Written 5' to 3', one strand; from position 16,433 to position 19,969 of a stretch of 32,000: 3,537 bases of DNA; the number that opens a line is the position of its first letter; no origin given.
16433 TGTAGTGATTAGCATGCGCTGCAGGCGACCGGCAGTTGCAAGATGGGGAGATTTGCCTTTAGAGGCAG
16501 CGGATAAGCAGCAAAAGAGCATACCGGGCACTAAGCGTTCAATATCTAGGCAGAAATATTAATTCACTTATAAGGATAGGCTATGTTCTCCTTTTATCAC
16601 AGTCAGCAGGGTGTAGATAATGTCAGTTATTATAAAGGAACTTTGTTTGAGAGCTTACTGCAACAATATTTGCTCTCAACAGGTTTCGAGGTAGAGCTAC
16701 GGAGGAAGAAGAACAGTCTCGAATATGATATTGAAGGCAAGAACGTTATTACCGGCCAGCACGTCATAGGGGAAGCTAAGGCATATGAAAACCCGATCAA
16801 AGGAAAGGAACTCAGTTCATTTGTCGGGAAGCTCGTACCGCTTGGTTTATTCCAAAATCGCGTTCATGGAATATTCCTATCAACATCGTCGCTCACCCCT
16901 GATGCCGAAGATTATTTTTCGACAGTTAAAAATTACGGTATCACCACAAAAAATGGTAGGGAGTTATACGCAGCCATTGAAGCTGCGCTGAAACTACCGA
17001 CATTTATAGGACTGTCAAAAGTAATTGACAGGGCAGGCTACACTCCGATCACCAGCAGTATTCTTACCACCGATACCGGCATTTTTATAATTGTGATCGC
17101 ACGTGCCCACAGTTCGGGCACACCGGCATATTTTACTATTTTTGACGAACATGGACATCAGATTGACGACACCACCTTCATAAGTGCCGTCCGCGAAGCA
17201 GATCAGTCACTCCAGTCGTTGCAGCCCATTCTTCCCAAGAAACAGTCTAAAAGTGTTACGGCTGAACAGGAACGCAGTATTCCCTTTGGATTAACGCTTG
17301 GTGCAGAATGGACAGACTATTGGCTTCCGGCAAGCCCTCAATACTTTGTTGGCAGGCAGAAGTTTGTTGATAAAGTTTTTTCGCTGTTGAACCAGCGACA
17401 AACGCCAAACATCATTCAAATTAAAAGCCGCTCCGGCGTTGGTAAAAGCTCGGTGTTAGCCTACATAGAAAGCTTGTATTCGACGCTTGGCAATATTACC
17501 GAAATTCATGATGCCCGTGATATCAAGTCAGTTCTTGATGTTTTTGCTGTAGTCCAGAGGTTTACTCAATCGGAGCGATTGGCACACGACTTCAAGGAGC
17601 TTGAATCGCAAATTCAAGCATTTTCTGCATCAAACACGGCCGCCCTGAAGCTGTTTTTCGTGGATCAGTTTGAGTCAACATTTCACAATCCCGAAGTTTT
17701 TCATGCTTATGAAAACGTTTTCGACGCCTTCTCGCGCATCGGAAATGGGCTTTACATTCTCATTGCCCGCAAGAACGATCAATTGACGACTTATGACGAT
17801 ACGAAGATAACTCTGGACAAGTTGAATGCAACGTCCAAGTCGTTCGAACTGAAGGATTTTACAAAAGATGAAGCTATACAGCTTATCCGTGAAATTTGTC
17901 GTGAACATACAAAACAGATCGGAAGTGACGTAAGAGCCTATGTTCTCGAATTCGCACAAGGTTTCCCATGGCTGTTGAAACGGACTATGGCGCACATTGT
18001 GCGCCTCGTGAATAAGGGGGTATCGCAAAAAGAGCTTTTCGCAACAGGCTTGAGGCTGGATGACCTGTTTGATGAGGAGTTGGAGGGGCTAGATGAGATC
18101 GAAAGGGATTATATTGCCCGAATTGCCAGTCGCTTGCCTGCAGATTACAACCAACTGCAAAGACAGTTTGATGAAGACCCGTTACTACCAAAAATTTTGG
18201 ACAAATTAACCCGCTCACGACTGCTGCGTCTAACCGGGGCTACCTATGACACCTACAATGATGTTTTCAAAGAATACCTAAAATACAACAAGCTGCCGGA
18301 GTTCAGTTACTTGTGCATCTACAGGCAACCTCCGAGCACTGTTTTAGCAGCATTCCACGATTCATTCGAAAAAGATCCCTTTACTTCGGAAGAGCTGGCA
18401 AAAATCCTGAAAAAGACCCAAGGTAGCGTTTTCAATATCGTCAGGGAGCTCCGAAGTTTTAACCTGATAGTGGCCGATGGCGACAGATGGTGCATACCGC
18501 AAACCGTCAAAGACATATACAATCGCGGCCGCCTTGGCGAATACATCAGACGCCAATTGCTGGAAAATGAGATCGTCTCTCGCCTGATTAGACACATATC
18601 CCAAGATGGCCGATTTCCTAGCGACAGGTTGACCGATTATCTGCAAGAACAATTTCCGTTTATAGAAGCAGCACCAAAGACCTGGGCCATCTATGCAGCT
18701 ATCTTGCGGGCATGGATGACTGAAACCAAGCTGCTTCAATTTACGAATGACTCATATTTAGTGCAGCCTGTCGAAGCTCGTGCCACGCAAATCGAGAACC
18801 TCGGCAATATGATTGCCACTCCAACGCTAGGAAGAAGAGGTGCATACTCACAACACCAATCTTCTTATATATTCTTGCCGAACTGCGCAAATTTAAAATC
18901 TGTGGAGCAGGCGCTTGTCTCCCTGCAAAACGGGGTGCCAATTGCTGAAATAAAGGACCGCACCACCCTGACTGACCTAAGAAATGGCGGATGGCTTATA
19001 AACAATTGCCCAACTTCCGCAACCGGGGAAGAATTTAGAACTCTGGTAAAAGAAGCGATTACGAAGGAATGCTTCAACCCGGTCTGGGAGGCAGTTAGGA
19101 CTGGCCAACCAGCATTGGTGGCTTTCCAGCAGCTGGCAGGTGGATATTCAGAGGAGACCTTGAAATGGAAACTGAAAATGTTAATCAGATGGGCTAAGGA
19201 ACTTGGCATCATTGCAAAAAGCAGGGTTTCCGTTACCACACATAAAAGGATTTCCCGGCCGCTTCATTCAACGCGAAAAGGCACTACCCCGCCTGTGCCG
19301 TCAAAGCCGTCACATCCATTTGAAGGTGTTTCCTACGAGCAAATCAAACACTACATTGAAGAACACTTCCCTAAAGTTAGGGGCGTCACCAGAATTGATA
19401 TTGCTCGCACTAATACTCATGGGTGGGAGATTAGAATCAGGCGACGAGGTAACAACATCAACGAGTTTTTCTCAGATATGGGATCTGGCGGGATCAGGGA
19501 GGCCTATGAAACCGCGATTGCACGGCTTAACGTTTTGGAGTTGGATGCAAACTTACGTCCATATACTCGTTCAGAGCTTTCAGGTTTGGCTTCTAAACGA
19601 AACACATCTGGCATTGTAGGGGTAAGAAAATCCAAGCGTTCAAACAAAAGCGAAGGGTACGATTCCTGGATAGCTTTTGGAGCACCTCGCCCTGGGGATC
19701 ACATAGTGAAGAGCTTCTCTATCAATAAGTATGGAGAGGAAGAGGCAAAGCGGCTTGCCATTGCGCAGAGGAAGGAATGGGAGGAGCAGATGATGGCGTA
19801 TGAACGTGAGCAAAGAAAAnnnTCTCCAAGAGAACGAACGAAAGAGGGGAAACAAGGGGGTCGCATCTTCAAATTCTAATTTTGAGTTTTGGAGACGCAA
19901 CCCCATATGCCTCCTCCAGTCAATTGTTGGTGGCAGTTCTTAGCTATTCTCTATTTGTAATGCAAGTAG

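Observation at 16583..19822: Mrr-like nuclease, STAND-like NTPase, wHTH and tandem AP2 fusion: candidate undescribed single-gene defence system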

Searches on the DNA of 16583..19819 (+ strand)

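Call 108: search_dna_similar(query=L011:10001-12634:+, collection=ecoli_genomes, mode=near, max_rows=12)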
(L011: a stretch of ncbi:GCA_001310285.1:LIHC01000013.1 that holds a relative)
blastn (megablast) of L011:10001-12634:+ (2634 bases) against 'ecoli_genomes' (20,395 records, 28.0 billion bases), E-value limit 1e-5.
Records with a match: 35; places in all: 36; records where one place covers at least 80% of the query: 35.
Genomes with a match: 35 of 5426; with a place that covers at least 80% of the query: 35. Places per genome that has any: lowest 1, median 1, highest 2. On chromosomes: 36 places; on plasmids: 0.
Best place of each record, by identity: 90-95% 35.
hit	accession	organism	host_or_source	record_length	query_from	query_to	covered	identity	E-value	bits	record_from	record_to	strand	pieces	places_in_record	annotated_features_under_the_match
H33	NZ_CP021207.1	Escherichia coli strain strain Z247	Homo sapiens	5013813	1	2632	100%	91.4%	0e+0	3603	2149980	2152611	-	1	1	restriction endonuclease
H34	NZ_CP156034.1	Escherichia coli strain DP051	Homo sapiens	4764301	1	2632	100%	91.4%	0e+0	3603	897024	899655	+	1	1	restriction endonuclease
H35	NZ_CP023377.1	Escherichia coli strain 127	canine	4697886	1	2632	100%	91.3%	0e+0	3596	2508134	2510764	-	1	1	restriction endonuclease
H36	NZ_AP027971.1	Escherichia coli strain VE-V10-F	-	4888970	1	2632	100%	91.3%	0e+0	3596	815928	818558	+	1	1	nSTAND1 domain-containing NTPase | hypothetical protein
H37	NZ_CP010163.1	Escherichia coli strain H2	not applicable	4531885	1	2632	100%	91.3%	0e+0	3592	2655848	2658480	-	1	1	restriction endonuclease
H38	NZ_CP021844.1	Escherichia coli strain EC1515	Homo sapiens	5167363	1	2632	100%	91.3%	0e+0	3592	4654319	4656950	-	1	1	restriction endonuclease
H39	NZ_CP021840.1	Escherichia coli strain EC974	Homo sapiens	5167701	1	2632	100%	91.3%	0e+0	3592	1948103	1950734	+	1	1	restriction endonuclease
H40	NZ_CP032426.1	Escherichia coli strain SCEC020001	Homo sapiens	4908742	1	2632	100%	91.3%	0e+0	3592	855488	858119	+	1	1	restriction endonuclease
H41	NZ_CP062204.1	Escherichia coli strain C311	Cow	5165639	1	2632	100%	91.3%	0e+0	3592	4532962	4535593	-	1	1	nSTAND1 domain-containing NTPase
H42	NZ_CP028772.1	Escherichia coli strain A2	Platypus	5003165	1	2632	100%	91.3%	0e+0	3592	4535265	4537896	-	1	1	restriction endonuclease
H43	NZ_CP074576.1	Escherichia coli strain CS18F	Chicken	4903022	1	2632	100%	91.3%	0e+0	3592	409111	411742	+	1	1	restriction endonuclease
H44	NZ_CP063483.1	Escherichia coli strain EM03-18-08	not applicable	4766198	1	2632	100%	91.3%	0e+0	3592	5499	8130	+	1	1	nSTAND1 domain-containing NTPase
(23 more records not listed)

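Call 109: get_annotated_region(hit=H33, flank=10000)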
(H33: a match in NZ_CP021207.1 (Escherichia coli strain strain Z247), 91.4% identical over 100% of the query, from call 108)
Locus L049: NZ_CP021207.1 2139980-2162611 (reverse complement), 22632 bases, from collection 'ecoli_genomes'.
description: Escherichia coli strain strain Z247 chromosome, complete genome
organism: Escherichia coli strain strain Z247 (NCBI taxid 562)
replicon: chromosome; assembly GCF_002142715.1
host: Homo sapiens; source: blood; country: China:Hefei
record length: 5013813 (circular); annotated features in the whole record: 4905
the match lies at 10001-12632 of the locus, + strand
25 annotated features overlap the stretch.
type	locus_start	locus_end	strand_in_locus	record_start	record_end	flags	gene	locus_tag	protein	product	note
CDS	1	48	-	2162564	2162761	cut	-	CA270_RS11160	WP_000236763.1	hypothetical protein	-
CDS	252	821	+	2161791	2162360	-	-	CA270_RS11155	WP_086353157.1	inovirus Gp2 family protein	-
CDS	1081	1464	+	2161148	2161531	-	-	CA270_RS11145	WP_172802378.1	putative zinc ribbon protein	-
CDS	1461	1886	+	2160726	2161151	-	-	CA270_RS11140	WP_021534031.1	putative zinc ribbon protein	-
CDS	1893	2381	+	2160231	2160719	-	-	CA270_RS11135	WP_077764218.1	aldo/keto reductase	-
CDS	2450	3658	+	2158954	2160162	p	-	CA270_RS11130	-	MFS transporter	frameshifted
CDS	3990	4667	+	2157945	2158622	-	tnpA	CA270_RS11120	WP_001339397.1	IS66-like element accessory protein TnpA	-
CDS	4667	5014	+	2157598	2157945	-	tnpB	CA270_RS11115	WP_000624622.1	IS66 family insertion sequence element accessory protein TnpB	TnpB, as the term is used for proteins encoded by IS66 family insertion elements, is considered an accessory protein, ...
CDS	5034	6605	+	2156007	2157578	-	-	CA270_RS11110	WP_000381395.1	IS66-like element ISCro1 family transposase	-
CDS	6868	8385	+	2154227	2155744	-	-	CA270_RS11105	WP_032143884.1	hypothetical protein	-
CDS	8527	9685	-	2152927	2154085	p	-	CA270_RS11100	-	IS30 family transposase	frameshifted; internal stop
CDS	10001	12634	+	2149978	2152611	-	-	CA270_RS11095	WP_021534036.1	restriction endonuclease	-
CDS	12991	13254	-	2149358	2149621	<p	-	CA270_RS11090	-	integrase core domain-containing protein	incomplete; partial in the middle of a contig; missing N-terminus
CDS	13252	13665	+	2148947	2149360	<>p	-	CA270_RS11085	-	helix-turn-helix domain-containing protein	frameshifted; incomplete; partial in the middle of a contig; missing N-terminus and C-terminus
CDS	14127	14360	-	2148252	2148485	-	papI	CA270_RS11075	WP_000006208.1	major pilus subunit operon transcriptional regulator PapI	-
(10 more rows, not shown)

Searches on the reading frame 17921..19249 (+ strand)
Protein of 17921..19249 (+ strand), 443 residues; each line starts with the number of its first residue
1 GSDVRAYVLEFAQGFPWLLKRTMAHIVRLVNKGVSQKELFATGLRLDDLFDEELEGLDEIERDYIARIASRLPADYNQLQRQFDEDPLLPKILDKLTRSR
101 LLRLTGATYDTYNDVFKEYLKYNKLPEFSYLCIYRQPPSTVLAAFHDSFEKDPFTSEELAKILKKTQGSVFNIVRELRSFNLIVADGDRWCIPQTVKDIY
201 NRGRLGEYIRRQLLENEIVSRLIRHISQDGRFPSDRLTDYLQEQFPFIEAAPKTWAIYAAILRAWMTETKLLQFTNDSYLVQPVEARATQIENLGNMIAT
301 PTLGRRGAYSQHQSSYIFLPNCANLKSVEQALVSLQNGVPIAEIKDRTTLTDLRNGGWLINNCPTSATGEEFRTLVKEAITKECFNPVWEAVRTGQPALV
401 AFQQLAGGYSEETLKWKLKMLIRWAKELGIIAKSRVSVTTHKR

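Call 14: search_protein_families(library=pfam, proteins=[window:17921-19249:+], max_evalue=1)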
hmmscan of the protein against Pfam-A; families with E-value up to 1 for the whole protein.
window:17921-19249:+ (443 aa): 3 families
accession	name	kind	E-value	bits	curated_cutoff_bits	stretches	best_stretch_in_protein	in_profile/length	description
PF09821.14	AAA_assoc_C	-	0.0014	19.7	27.6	1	158-250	2-99/119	C-terminal AAA-associated domain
PF03444.21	HrcA_DNA-bdg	-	0.0059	16.7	21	1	151-184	21-54/79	Winged helix-turn-helix transcription repressor, HrcA DNA-binding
PF13545.12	HTH_Crp_2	-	0.15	12.5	27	0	153-192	22-61/70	Crp-like helix-turn-helix domain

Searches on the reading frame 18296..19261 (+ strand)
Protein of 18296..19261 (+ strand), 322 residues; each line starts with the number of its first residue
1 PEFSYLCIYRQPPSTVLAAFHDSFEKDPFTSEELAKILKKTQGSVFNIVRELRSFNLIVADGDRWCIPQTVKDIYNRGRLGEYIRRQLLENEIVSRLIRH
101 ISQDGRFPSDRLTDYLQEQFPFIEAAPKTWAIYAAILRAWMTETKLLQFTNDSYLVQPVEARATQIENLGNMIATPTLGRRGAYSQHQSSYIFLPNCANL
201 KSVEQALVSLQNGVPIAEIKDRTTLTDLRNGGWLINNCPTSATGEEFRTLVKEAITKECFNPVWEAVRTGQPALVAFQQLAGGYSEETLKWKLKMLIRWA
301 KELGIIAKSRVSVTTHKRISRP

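Call 84: predict_structure(alignment_id=A8)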
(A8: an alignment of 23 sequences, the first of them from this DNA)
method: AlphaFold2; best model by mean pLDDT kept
length: 322 residues; sequences in the alignment: 23
mean_pLDDT: 86.2   pTM: 0.56
mean pLDDT of the five models: 86.2, 85.1, 84.8, 84.8, 84.1
residues with pLDDT >= 90: 188; 70-90: 103; 50-70: 7; < 50: 24
segments of 3 or more residues with pLDDT < 50: 175-190, 317-322
pLDDT, mean of each block of 10 residues (from residue 1): 74 92 92 92 92 96 96 95 95 95 95 95 91 93 92 92 86 52 37 86 92 88 88 82 85 89 91 88 83 94 90 59 43
secondary structure, 60 per line:
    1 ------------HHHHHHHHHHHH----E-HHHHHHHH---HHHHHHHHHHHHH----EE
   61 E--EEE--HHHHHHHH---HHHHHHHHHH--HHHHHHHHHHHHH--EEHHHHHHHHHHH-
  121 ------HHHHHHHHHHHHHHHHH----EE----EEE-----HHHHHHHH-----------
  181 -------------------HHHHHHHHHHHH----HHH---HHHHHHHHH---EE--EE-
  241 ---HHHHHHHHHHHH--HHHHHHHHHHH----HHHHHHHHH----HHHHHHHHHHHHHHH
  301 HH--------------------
elements in order: H13-24 H31-38 H42-54 E59-61 E64-66 H69-76 H80-89 H92-104 H109-119 H127-143 E154-156 H162-169 H200-211 H222-230 H244-255 H258-268 H273-281 H286-302

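Call 87: fold_search(model_id=the predicted structure, library=pdb)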
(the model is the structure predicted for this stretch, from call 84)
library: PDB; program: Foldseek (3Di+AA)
matches with E <= 10: 1341; with E <= 0.001: 0
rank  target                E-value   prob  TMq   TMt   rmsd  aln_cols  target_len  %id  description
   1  1lva                  2.1e-03  0.92  0.17  0.21  20.6       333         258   13  Crystal structure of a C-terminal fragment of Moorella thermoacetica elongation factor SelB (released 2002-08-21)
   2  2x4h_C                5.1e-02  0.93  0.16  0.36  10.2       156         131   15  Crystal Structure of the hypothetical protein SSo2273 from Sulfolobus solfataricus (released 2010-07-21)
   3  6b39                  5.7e-02  0.60  0.19  0.11  17.9       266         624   10  AprA Methyltransferase 1 - GNAT in complex with SAH (released 2017-11-15)
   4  2va8_B                6.0e-02  0.33  0.18  0.10  18.4       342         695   11  DNA Repair Helicase Hel308 (released 2008-01-15)
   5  1wsu_A                6.6e-02  0.97  0.17  0.39  11.4       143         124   14  C-terminal domain of elongation factor selB complexed with SECIS RNA (released 2005-01-25)
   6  2eth_A                7.3e-02  1.00  0.19  0.42  11.6       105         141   23  Crystal structure of a marr-like transcriptional regulator (tm0816) from thermotoga maritima at 2.50 A resolution (released 2005-11-08)
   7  2pjp_A                7.3e-02  0.96  0.17  0.39  11.6       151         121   14  Structure of the mRNA-binding domain of elongation factor SelB from E.coli in complex with SECIS RNA (released 2007-10-30)
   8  2x4h_A                7.3e-02  0.87  0.16  0.36  12.4       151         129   13  Crystal Structure of the hypothetical protein SSo2273 from Sulfolobus solfataricus (released 2010-07-21)
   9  6za7_C                7.3e-02  0.33  0.16  0.21  20.2       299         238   13  Structure of the apo transcriptional repressor Atu1419 (VanR) from agrobacterium fabrum (released 2020-12-02)
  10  2uwm_A                7.7e-02  0.96  0.17  0.26  12.2       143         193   12  C-TERMINAL DOMAIN(WH2-WH4) OF ELONGATION FACTOR SELB IN COMPLEX WITH SECIS RNA (released 2007-05-08)
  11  2va8_A                7.7e-02  0.35  0.18  0.11  18.7       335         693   11  DNA Repair Helicase Hel308 (released 2008-01-15)
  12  4aih_E                8.5e-02  0.99  0.18  0.43  11.4       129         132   12  Crystal structure of RovA from Yersinia in its free form (released 2012-09-12)
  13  2g7u_C                8.5e-02  0.98  0.16  0.20  12.8        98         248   21  2.3 A structure of putative catechol degradative operon regulator from Rhodococcus sp. RHA1 (released 2006-04-04)
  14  3hru_A                8.5e-02  0.89  0.15  0.22  12.0       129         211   12  Crystal Structure of ScaR with bound Zn2+ (released 2009-06-23)
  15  3lmm_B                8.5e-02  0.89  0.17  0.10  15.4       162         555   12  Crystal Structure of the DIP2311 protein from Corynebacterium diphtheriae, Northeast Structural Genomics Consortium Ta (released 2010-02-16)
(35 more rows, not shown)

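Call 114: fold_search(model_id=the predicted structure, library=viral)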
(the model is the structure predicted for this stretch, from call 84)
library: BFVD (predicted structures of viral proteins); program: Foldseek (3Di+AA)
matches with E <= 10: 770; with E <= 0.001: 0
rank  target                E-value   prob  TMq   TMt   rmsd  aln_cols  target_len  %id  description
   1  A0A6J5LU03            5.5e-03  0.93  0.18  0.27  23.6       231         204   18  Transcription regulator TrmB, N-terminal [uncultured Caudovirales phage]
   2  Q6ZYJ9                1.3e-02  0.97  0.19  0.31  12.5       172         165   14  PSV transcriptional regulator domain-containing protein [Pyrobaculum spherical virus (isolate United States/Yellowstone)]
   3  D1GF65                2.9e-02  0.94  0.17  0.26  11.0       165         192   12  Uncharacterized protein [Sulfolobus spindle-shaped virus 7]
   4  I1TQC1                3.3e-02  0.38  0.18  0.09  20.6       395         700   11  (no name in the UniProt tables at hand)
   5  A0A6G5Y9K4            3.7e-02  0.51  0.17  0.22  21.1       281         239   11  (no name in the UniProt tables at hand)
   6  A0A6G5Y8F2            3.9e-02  0.30  0.15  0.16  24.3       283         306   10  (no name in the UniProt tables at hand)
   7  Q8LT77                5.2e-02  0.80  0.16  0.24  17.9       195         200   12  Uncharacterized protein [Vibrio phage VpV262]
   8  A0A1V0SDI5            7.1e-02  0.82  0.16  0.10  19.1       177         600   15  Cullin family protein [Indivirus ILV1]
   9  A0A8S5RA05            7.1e-02  0.16  0.16  0.09  28.4       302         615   14  Catabolite activation-like protein [virus sp. ctuZj11]
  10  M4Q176                8.7e-02  0.99  0.17  0.43  11.6       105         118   17  (no name in the UniProt tables at hand)
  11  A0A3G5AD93            9.6e-02  0.87  0.19  0.10  11.7       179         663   11  Cullin family protein [Hyperionvirus sp.]
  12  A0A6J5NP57            9.6e-02  0.77  0.17  0.31  16.6       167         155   15  Uncharacterized protein [uncultured Caudovirales phage]
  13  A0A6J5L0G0            1.3e-01  0.85  0.17  0.34  14.8       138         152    9  Uncharacterized protein [uncultured Caudovirales phage]
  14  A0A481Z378            1.3e-01  0.54  0.17  0.13  20.5       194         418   11  3'-5' exonuclease [Pithovirus LCPAC101]
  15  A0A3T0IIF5            1.4e-01  0.60  0.16  0.31  11.0       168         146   12  Uncharacterized protein [Vibrio virus vB_VspP_SBP1]
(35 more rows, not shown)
